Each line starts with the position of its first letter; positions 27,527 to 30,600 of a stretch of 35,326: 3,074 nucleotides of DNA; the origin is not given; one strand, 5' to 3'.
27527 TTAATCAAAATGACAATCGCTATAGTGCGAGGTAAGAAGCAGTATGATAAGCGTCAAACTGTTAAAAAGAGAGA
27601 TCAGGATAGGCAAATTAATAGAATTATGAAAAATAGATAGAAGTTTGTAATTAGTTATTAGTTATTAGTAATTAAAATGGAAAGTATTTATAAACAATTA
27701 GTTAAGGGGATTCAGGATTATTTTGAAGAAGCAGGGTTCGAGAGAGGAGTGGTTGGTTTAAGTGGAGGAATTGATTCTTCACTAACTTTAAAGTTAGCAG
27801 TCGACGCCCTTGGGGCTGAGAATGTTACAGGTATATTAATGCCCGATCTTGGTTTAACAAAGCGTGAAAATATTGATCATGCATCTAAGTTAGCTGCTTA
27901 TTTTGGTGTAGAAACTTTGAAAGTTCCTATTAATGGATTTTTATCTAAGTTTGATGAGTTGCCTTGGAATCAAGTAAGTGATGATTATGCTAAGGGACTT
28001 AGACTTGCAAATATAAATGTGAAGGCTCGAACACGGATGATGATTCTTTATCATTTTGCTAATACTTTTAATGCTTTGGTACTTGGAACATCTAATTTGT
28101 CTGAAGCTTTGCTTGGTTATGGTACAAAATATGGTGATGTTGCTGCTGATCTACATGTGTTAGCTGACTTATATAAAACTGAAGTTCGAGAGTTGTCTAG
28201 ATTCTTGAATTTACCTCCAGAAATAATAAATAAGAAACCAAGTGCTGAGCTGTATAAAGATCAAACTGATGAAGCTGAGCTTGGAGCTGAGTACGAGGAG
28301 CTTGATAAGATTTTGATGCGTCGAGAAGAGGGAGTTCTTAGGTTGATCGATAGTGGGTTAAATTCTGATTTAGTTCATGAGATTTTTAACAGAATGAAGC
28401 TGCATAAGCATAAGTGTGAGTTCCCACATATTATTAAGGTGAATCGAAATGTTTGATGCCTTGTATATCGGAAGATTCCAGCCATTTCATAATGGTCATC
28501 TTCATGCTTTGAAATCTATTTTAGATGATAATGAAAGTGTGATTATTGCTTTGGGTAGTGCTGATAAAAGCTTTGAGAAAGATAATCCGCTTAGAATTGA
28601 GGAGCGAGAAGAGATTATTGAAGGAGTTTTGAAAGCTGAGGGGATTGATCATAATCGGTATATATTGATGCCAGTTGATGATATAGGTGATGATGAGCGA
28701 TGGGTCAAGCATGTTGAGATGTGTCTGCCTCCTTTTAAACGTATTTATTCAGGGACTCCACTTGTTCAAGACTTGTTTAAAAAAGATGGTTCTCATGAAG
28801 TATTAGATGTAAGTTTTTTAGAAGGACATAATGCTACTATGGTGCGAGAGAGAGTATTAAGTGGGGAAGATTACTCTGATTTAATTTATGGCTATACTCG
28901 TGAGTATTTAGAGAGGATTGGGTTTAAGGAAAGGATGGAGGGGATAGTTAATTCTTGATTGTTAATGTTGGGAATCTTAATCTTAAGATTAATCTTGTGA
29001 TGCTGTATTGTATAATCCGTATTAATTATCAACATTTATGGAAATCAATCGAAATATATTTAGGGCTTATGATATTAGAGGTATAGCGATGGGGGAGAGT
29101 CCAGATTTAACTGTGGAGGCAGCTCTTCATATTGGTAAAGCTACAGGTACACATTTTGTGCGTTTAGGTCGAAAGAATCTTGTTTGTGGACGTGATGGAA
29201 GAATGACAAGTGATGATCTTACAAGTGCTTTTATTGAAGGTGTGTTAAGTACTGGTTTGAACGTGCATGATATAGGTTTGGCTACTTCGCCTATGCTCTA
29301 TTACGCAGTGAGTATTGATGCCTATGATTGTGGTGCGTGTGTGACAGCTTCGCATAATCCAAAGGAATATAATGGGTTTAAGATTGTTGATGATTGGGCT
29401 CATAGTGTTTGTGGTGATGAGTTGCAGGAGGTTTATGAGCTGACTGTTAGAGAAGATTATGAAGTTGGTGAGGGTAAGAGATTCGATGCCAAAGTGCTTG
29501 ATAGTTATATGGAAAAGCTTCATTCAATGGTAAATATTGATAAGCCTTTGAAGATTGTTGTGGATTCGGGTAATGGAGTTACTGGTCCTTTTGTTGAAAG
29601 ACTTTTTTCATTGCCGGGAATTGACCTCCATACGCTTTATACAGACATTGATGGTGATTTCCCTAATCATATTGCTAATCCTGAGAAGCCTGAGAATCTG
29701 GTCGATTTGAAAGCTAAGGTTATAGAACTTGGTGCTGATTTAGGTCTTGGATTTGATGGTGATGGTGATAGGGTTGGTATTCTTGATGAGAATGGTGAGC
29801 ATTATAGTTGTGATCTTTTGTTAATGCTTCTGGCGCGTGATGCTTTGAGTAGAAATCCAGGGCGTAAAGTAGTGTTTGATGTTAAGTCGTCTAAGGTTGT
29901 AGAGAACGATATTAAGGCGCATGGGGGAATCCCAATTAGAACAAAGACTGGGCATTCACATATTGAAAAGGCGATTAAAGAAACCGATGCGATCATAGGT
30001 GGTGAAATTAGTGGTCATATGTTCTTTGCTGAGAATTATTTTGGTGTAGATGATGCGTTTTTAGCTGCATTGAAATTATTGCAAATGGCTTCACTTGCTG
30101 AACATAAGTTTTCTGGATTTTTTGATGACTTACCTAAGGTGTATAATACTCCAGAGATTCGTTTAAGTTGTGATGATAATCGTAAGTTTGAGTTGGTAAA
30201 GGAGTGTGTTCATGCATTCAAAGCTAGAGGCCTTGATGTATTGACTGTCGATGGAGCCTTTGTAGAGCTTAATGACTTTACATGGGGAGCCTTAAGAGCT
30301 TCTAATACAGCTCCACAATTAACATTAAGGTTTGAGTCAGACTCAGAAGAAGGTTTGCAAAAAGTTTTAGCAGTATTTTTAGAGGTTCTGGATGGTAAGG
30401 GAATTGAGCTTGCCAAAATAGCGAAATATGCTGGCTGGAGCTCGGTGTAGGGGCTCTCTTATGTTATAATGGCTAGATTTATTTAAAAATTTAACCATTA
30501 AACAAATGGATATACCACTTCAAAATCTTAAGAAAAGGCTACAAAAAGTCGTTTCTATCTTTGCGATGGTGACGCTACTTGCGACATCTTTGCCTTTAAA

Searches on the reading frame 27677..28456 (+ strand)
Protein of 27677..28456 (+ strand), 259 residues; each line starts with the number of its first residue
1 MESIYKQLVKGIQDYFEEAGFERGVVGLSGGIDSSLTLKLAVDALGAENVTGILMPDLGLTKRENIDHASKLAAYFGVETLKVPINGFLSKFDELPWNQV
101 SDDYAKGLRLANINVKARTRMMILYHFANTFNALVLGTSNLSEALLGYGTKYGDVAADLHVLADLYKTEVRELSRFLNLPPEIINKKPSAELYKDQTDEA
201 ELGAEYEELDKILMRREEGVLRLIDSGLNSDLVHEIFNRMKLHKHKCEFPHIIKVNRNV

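Call 12: search_protein_families(library=pfam, proteins=[window:27677-28456:+], max_evalue=0.001)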
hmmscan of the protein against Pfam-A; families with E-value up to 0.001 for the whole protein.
window:27677-28456:+ (259 aa): 1 family
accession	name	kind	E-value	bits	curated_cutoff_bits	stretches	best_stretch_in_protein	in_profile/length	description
PF02540.23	NAD_synthase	-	8.9e-73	244.8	21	1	5-250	2-242/242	NAD synthase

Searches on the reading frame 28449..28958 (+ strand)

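Call 12: search_protein_families(library=pfam, proteins=[window:28449-28958:+], max_evalue=0.001)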
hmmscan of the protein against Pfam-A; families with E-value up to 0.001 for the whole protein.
window:28449-28958:+ (169 aa): 1 family
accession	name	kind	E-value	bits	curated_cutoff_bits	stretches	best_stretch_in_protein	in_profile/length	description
PF01467.32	CTP_transf_like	-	1.5e-10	41.9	21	1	5-135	1-133/133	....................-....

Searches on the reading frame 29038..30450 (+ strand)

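Call 12: search_protein_families(library=pfam, proteins=[window:29038-30450:+], max_evalue=0.001)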
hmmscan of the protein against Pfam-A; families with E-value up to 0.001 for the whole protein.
window:29038-30450:+ (470 aa): 4 families
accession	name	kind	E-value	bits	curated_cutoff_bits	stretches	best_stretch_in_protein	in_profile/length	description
PF02878.22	PGM_PMM_I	-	8.6e-30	103.7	22.5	1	6-139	2-134/138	Phosphoglucomutase/phosphomannomutase, alpha/beta/alpha domain I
PF02879.22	PGM_PMM_II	-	2.2e-23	83.2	29.3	1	156-253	2-103/103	Phosphoglucomutase/phosphomannomutase, alpha/beta/alpha domain II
PF02880.22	PGM_PMM_III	-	7.6e-21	74.8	20.7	1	259-368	3-114/115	Phosphoglucomutase/phosphomannomutase, alpha/beta/alpha domain III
PF00408.26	PGM_PMM_IV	-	5.4e-08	33.2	23.1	1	373-447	1-65/68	Phosphoglucomutase/phosphomannomutase, C-terminal domain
